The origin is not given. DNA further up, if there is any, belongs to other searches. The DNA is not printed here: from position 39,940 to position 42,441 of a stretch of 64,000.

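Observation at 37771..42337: Self-contained two-gene operon next to tmRNA: REC-GAF-GAF-histidine-kinase sensor coupled to a REC / kinase-like / TIR effector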

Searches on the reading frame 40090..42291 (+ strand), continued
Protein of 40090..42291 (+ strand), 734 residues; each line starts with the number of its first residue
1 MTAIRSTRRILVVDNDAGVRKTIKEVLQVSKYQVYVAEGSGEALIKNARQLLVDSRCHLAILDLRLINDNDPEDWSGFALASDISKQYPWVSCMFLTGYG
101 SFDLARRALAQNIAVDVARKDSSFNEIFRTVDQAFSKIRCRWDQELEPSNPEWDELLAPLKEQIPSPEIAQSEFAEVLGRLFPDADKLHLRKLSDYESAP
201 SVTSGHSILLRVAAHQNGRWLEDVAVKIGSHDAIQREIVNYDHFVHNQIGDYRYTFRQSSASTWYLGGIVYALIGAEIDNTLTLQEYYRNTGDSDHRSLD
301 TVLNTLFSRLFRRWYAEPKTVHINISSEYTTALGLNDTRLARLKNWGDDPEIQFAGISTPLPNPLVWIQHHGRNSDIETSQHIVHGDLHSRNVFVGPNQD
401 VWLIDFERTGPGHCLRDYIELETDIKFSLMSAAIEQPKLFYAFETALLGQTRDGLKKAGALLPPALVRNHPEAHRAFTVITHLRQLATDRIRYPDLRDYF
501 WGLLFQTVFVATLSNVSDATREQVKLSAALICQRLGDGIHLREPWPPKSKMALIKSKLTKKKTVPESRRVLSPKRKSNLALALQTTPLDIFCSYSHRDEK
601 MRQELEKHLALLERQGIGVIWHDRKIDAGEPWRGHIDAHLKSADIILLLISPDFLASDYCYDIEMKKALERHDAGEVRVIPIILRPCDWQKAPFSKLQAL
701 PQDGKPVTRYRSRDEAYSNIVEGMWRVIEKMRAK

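Call 24: find_related_loci(query=A2, collection=genome_contigs, flank=8000)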
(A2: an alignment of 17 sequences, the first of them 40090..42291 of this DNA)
Query A2 (734 aa) in genome_contigs; peptide patterns used: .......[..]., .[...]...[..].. (x = any residue, [..] = any of these).
116 stretches matched a pattern; 23 encode a relative of the query (tblastn E <= 1e-3); 23 distinct loci.
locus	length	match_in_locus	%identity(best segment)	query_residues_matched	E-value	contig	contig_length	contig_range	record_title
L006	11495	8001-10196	98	1-734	0e+0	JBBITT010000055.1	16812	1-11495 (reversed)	MAG: Chloroflexota bacterium isolate RVF170221_bin_402 NODE_3728_length_16812_cov_19.367787, whole genome shotgun sequen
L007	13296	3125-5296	67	1-729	0e+0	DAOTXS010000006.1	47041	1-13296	MAG TPA_asm: Anaerolineae bacterium isolate H21_272 k133_2719976, whole genome shotgun sequence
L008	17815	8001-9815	48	1-615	5e-175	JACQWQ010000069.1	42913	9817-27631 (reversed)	MAG: Chloroflexi bacterium isolate NC_groundwater_1493_Pr4_B-0.1um_56_6 SR1-18-B1_scaffold_28291, whole genome shotgun s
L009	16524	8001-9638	50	8-552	7e-169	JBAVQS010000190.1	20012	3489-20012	MAG: Anaerolineae bacterium isolate MFD03971_ilm_asm_bin21 k127_140026, whole genome shotgun sequence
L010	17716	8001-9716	42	3-577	9e-135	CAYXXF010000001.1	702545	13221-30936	MAG TPA_asm: uncultured Anaerolineales bacterium isolate SRP173033_co1_212 genome assembly, contig: NODE_3_length_702545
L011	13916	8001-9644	29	9-569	7e-57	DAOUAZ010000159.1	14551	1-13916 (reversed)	MAG TPA_asm: Anaerolineales bacterium isolate H67_698 k125_718970, whole genome shotgun sequence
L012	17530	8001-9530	29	9-535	3e-56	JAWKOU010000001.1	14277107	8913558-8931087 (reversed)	MAG: Caldilineaceae bacterium isolate BC1.69 BC1.69.fa-1, whole genome shotgun sequence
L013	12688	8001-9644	30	9-569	3e-56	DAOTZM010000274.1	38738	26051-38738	MAG TPA_asm: Anaerolineales bacterium isolate H51_515 k117_129328, whole genome shotgun sequence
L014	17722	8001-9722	28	9-583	3e-55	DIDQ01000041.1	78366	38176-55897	MAG TPA_asm: Anaerolineales bacterium UBA5796 UBA5796_contig_208, whole genome shotgun sequence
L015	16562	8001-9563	30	9-553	2e-54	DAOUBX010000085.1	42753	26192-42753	MAG TPA_asm: Anaerolineales bacterium isolate H71_756 k91_798879, whole genome shotgun sequence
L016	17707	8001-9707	28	9-573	6e-54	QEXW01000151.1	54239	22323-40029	MAG: Anaerolineae bacterium isolate Nak57 k99_425471, whole genome shotgun sequence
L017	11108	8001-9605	30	8-548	6e-53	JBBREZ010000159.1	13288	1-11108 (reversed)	MAG: Caldilineales bacterium isolate Co_metawrap_2541 Cmw_2541_k141_5160225_length_13288_cov_8.9878, whole genome shotgu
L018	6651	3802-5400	30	4-549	8e-52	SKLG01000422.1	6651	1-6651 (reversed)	MAG: Anaerolineae bacterium isolate CSSed162cmA_203 CSSed16-2cmA-53489, whole genome shotgun sequence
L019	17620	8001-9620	28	3-548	3e-51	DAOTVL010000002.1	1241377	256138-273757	MAG TPA_asm: Anaerolineales bacterium isolate H11_54 k163_8005, whole genome shotgun sequence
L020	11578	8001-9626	28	5-548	4e-50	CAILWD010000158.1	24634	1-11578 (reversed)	MAG: uncultured Chloroflexi bacterium isolate LaPlata_bin-4228 genome assembly, contig: bin-4228:158/709, whole genome s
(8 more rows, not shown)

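Call 39: find_encoding_contigs(protein=P0019, flank=8000, max_places=2)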
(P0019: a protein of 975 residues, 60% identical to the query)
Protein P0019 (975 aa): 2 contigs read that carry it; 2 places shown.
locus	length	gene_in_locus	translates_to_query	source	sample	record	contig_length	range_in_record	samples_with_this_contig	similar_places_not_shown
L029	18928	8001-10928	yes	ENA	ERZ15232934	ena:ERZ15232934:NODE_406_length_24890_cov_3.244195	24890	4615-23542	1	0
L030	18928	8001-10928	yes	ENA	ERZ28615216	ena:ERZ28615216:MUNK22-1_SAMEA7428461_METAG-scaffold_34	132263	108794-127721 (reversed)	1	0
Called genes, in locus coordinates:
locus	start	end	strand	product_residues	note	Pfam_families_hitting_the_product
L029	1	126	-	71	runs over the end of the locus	-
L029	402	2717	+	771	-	PF23459:S1_RRP5 (faint), PF00575:S1, PF00072:Response_reg, PF02518:HATPase_c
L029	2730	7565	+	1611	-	PF00072:Response_reg, PF13185:GAF_2, PF01590:GAF (weak), PF01590:GAF, PF13185:GAF_2, PF01590:GAF, PF13185:GAF_2, PF02518:HATPase_c, +2 more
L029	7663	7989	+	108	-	-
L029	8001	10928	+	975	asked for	PF01636:APH (weak), PF19974:TCAD9, PF12770:CHAT, PF13676:TIR_2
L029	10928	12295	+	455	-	PF20703:nSTAND1 (weak), PF13401:AAA_22 (weak), PF00486:Trans_reg_C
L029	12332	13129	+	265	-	PF00459:Inositol_P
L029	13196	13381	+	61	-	-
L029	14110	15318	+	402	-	PF06792:UPF0261, PF23189:UPF0261_C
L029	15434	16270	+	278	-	PF09370:PEP_hydrolase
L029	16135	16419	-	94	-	-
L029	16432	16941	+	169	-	PF04075:F420H2_quin_red, PF01243:PNPOx_N (weak)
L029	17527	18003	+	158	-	PF00293:NUDIX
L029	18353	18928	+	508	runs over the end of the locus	PF00696:AA_kinase, PF13840:ACT_7, PF01842:ACT (weak), PF22468:ACT_9, PF01842:ACT, PF13840:ACT_7, PF22468:ACT_9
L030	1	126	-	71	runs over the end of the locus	-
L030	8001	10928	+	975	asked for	PF01636:APH (weak), PF19974:TCAD9, PF12770:CHAT, PF13676:TIR_2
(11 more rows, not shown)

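Call 40: find_encoding_contigs(protein=P0028, flank=8000, max_places=2)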
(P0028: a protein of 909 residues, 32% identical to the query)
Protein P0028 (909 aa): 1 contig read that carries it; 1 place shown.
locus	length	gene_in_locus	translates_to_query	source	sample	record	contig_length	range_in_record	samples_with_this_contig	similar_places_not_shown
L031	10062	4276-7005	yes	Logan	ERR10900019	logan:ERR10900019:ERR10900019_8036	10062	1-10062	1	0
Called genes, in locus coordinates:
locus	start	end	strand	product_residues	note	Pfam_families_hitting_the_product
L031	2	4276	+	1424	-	?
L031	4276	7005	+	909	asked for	PF00072:Response_reg (weak), PF01636:APH, PF19974:TCAD9, PF00656:Peptidase_C14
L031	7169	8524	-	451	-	PF13191:AAA_16 (weak), PF20703:nSTAND1 (weak), PF00486:Trans_reg_C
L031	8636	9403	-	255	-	PF00293:NUDIX (weak)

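Call 41: find_encoding_contigs(protein=P0030, flank=8000, max_places=2)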
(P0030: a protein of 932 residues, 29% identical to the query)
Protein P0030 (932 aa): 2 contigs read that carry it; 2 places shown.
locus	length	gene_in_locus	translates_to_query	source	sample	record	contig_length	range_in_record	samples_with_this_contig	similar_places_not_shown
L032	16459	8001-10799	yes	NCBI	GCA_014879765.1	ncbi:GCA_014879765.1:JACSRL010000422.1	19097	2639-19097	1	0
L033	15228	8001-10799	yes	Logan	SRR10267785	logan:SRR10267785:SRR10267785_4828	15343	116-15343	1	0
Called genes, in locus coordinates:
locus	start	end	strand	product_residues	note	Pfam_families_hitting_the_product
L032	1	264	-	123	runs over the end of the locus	-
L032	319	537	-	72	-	-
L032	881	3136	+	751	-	PF00575:S1, PF00072:Response_reg, PF02518:HATPase_c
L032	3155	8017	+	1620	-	PF00072:Response_reg, PF01590:GAF, PF13185:GAF_2, PF13492:GAF_3, PF01590:GAF, PF13185:GAF_2, PF13185:GAF_2, PF02518:HATPase_c, +1 more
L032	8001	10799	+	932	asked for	PF01636:APH (faint), PF19974:TCAD9, PF12770:CHAT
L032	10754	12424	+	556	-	PF14104:DUF4277, PF01609:DDE_Tnp_1 (faint)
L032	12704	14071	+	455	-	PF20703:nSTAND1 (weak), PF13401:AAA_22 (faint), PF00486:Trans_reg_C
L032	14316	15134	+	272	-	PF00459:Inositol_P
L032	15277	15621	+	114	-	-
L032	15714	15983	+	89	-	PF01541:GIY-YIG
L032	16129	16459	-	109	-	PF13424:TPR_12 (faint)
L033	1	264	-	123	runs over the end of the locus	-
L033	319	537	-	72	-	-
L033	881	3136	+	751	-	PF00575:S1, PF00072:Response_reg, PF02518:HATPase_c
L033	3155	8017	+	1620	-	PF00072:Response_reg, PF01590:GAF, PF13185:GAF_2, PF13492:GAF_3, PF01590:GAF, PF13185:GAF_2, PF13185:GAF_2, PF02518:HATPase_c, +1 more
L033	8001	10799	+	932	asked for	PF01636:APH (faint), PF19974:TCAD9, PF12770:CHAT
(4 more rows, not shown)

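Call 42: find_encoding_contigs(protein=P0055, flank=8000, max_places=2)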
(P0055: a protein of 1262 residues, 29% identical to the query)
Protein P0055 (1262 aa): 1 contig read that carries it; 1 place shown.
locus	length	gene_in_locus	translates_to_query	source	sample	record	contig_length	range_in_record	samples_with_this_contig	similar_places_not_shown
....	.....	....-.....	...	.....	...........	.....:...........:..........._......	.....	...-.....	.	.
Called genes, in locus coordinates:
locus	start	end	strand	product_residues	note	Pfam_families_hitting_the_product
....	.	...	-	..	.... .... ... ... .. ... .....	-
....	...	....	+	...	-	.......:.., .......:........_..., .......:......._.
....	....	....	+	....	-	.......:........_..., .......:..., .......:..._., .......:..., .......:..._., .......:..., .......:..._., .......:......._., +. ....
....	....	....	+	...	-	-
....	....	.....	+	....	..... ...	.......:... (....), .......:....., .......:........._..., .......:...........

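Call 43: predict_structure(alignment_id=A1)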
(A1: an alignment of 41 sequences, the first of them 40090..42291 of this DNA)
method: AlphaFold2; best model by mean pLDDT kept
length: 734 residues; sequences in the alignment: 41
mean_pLDDT: 78.1   pTM: 0.71
mean pLDDT of the five models: 78.1, 77.0, 76.7, 76.2, 76.2
residues with pLDDT >= 90: 365; 70-90: 146; 50-70: 98; < 50: 125
segments of 3 or more residues with pLDDT < 50: 197-204, 552-586, 622-663, 683-711
pLDDT, mean of each block of 10 residues (from residue 1): 73 95 94 96 96 96 92 90 94 87 76 88 89 93 85 80 86 94 95 61 68 94 92 94 86 84 95 82 89 76 92 89 96 92 91 89 96 96 94 89 93 97 92 76 94 84 89 92 95 95 97 87 95 91 66 42 38 33 44 54 65 60 42 36 35 37 58 60 44 34 39 51 56 51
secondary structure, 60 per line:
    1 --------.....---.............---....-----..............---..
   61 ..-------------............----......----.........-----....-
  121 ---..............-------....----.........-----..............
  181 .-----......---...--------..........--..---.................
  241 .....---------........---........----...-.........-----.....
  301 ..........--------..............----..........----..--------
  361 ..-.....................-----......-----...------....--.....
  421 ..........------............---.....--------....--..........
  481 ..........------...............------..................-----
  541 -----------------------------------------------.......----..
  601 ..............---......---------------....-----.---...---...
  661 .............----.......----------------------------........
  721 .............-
elements in order (helices of 4 or more, strands of 3 or more residues): E9-13 H17-29 E33-36 H42-55 E59-62 H76-87 E92-97 H102-110 E116-119 H124-137 E145-148 H153-161 H167-181 E187-192 E207-216 E224-230 H231-245 E255-262 E266-273 H284-290 H296-310 E319-324 H325-332 H337-346 H364-375 E376-384 E393-395 E401-403 E410-413 H416-430 H437-448 H452-456 H465-468 H471-490 H497-511 H518-535 E588-594 H599-614 E618-623 H639-642 H658-673 E678-684 H713-733

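Call 47: fold_search(model_id=the predicted structure, library=pdb)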
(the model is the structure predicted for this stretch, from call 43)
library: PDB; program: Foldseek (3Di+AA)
matches with E <= 10: 1500; with E <= 0.001: 225
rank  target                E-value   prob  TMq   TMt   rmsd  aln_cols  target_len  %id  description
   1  4fev_C                1.3e-06  1.00  0.22  0.57   8.9       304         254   13  Crystal structure of the aminoglycoside phosphotransferase APH(3')-Ia, with substrate kanamycin and small molecule inh (released 2012-06-20)
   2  4feu_C                1.5e-06  1.00  0.22  0.54   8.5       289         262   13  Crystal structure of the aminoglycoside phosphotransferase APH(3')-Ia, with substrate kanamycin and small molecule inh (released 2012-06-20)
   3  4ej7_C                2.0e-06  1.00  0.21  0.51   8.7       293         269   14  Crystal structure of the aminoglycoside phosphotransferase APH(3')-Ia, ATP-bound (released 2012-04-18)
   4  4gkh_H                2.8e-06  1.00  0.22  0.56   8.5       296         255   14  Crystal structure of the aminoglycoside phosphotransferase APH(3')-Ia, with substrate kanamycin and small molecule inh (released 2012-09-05)
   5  4gki_A                2.8e-06  1.00  0.22  0.53   8.9       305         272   15  Crystal structure of the aminoglycoside phosphotransferase APH(3')-Ia, with substrate kanamycin and small molecule inh (released 2012-09-05)
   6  4few_F                2.8e-06  1.00  0.23  0.54   9.6       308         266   15  Crystal structure of the aminoglycoside phosphotransferase APH(3')-Ia, with substrate kanamycin and small molecule inh (released 2012-06-20)
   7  1xhf_B                3.0e-06  1.00  0.16  0.88   2.3       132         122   25  Crystal structure of the bef3-activated receiver domain of redox response regulator arca (released 2005-05-17)
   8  4d6y_A                3.2e-06  1.00  0.15  0.87   2.7       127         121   24  Crystal structure of the receiver domain of NtrX from Brucella abortus in complex with beryllofluoride and magnesium (released 2015-07-08)
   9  4fev_F                3.2e-06  1.00  0.22  0.56   9.0       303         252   14  Crystal structure of the aminoglycoside phosphotransferase APH(3')-Ia, with substrate kanamycin and small molecule inh (released 2012-06-20)
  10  4fex_C                3.5e-06  1.00  0.22  0.54   8.6       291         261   13  Crystal structure of the aminoglycoside phosphotransferase APH(3')-Ia, with substrate kanamycin and small molecule inh (released 2012-06-20)
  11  4gki_F                4.1e-06  1.00  0.22  0.55   8.1       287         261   14  Crystal structure of the aminoglycoside phosphotransferase APH(3')-Ia, with substrate kanamycin and small molecule inh (released 2012-09-05)
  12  4few_A                4.1e-06  1.00  0.23  0.55   8.5       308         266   12  Crystal structure of the aminoglycoside phosphotransferase APH(3')-Ia, with substrate kanamycin and small molecule inh (released 2012-06-20)
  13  4fev_E                4.3e-06  1.00  0.22  0.53   8.6       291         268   12  Crystal structure of the aminoglycoside phosphotransferase APH(3')-Ia, with substrate kanamycin and small molecule inh (released 2012-06-20)
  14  3hv2_A                4.6e-06  1.00  0.16  0.81   2.7       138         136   22  Crystal structure of signal receiver domain OF HD domain-containing protein FROM Pseudomonas fluorescens Pf-5 (released 2009-06-23)
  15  4feu_A                4.6e-06  1.00  0.23  0.57   8.1       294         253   13  Crystal structure of the aminoglycoside phosphotransferase APH(3')-Ia, with substrate kanamycin and small molecule inh (released 2012-06-20)
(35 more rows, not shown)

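Call 59: search_protein_families(library=pfam, alignment_id=A4, max_evalue=0.001)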
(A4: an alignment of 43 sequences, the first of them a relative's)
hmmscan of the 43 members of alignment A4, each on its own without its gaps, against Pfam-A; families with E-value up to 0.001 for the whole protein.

A. member 1, P0004 (733 aa): 5 families
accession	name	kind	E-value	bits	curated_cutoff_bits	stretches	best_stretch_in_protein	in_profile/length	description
PF19974.5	TCAD9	-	5.6e-32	111.9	40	2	346-491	264-405/429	Ternary complex associated domain 9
PF13676.11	TIR_2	-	9.1e-17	62.1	28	1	586-691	1-101/122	TIR domain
PF00072.30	Response_reg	-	3.6e-11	43.7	30.2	1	10-131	1-110/111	Response regulator receiver domain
PF01636.29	APH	-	4e-07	30.5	23.2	1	354-419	150-207/239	Phosphotransferase enzyme family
PF01582.25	TIR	-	1.1e-06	29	21.3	1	591-683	11-99/179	TIR domain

B. families by the number of members that match (of 43 scanned): 32 families (the first 25 are shown)
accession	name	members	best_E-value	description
PF19974.5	TCAD9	42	3.7e-36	Ternary complex associated domain 9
PF01636.29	APH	42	4.8e-13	Phosphotransferase enzyme family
PF00072.30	Response_reg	33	6.2e-13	Response regulator receiver domain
PF00656.27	Peptidase_C14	9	8.9e-20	Caspase domain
PF13676.11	TIR_2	8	8.7e-26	TIR domain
PF12770.12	CHAT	8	1.2e-17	CHAT domain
PF13185.12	GAF_2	2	2.9e-09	GAF domain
PF19960.5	EAD7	2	4.4e-09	Effector-associated domain 7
PF01590.32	GAF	2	1.7e-07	GAF domain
PF01582.25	TIR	2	1.1e-06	TIR domain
PF13365.12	Trypsin_2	1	3.3e-26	Trypsin-like peptidase domain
PF13289.12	SIR2_2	1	2.8e-24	SIR2-like domain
PF01048.26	PNP_UDP_1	1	2.4e-20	Phosphorylase superfamily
PF02518.31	HATPase_c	1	2.4e-19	Histidine kinase-, DNA gyrase B-, and HSP90-like ATPase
PF00149.33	Metallophos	1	1e-10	Calcineurin-like phosphoesterase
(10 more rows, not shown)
